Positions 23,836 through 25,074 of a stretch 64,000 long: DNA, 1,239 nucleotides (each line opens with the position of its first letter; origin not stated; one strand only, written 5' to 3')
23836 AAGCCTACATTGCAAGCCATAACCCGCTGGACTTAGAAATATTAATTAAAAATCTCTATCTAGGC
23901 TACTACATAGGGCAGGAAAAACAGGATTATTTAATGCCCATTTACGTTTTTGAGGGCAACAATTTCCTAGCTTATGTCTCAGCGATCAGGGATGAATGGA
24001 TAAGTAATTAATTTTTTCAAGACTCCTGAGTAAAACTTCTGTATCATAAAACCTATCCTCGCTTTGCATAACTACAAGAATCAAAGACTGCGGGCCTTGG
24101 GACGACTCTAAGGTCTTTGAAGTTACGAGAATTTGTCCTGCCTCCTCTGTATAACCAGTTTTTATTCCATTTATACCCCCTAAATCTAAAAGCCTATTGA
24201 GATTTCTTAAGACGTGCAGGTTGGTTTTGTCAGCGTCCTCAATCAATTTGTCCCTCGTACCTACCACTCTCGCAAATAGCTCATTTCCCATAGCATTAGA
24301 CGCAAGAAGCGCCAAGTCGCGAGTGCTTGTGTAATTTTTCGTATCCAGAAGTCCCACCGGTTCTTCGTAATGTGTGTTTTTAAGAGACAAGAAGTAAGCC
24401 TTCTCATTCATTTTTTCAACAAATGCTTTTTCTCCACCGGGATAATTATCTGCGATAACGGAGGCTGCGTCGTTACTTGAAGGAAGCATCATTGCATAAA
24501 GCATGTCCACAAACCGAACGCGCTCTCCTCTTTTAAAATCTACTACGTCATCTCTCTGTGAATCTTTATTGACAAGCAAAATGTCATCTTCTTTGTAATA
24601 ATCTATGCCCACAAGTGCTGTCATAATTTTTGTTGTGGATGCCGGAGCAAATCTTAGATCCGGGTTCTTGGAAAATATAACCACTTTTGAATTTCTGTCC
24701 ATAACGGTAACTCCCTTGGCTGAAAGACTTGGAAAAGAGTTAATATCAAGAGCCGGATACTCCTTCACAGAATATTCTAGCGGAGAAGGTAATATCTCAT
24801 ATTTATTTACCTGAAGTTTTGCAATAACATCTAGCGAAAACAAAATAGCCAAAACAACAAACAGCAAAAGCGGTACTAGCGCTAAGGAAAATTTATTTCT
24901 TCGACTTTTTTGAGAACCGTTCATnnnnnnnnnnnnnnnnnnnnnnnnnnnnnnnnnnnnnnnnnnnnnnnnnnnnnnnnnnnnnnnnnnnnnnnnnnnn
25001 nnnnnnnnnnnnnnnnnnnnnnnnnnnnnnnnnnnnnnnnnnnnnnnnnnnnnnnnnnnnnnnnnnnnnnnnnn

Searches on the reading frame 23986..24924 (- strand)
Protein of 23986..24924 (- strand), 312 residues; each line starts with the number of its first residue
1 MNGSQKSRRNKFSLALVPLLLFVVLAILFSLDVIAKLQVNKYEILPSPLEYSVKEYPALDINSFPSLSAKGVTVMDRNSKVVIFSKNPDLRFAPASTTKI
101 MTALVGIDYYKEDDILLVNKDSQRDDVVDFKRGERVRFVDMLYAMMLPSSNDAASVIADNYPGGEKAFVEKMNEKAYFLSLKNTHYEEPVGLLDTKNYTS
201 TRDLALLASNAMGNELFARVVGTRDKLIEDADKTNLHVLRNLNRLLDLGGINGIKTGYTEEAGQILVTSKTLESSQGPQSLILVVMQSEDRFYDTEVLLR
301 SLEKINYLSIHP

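Call 3: search_protein_families(library=pfam, proteins=[window:23986-24924:-], max_evalue=1)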
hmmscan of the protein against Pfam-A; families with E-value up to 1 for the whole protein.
window:23986-24924:- (312 aa): 4 families
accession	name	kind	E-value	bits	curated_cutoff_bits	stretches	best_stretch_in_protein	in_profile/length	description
PF00768.25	Peptidase_S11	-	5.7e-47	160.6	27.6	1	63-288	6-237/239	D-alanyl-D-alanine carboxypeptidase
PF13354.11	Beta-lactamase2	-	0.00019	21.3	22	1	72-207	2-142/214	Beta-lactamase enzyme family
PF02113.21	Peptidase_S13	-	0.0011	18.2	22.8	1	66-105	13-54/444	D-Ala-D-Ala carboxypeptidase 3 (S13) family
PF00905.27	Transpeptidase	-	0.028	14.1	22.1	1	91-196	39-138/299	Penicillin binding protein transpeptidase domain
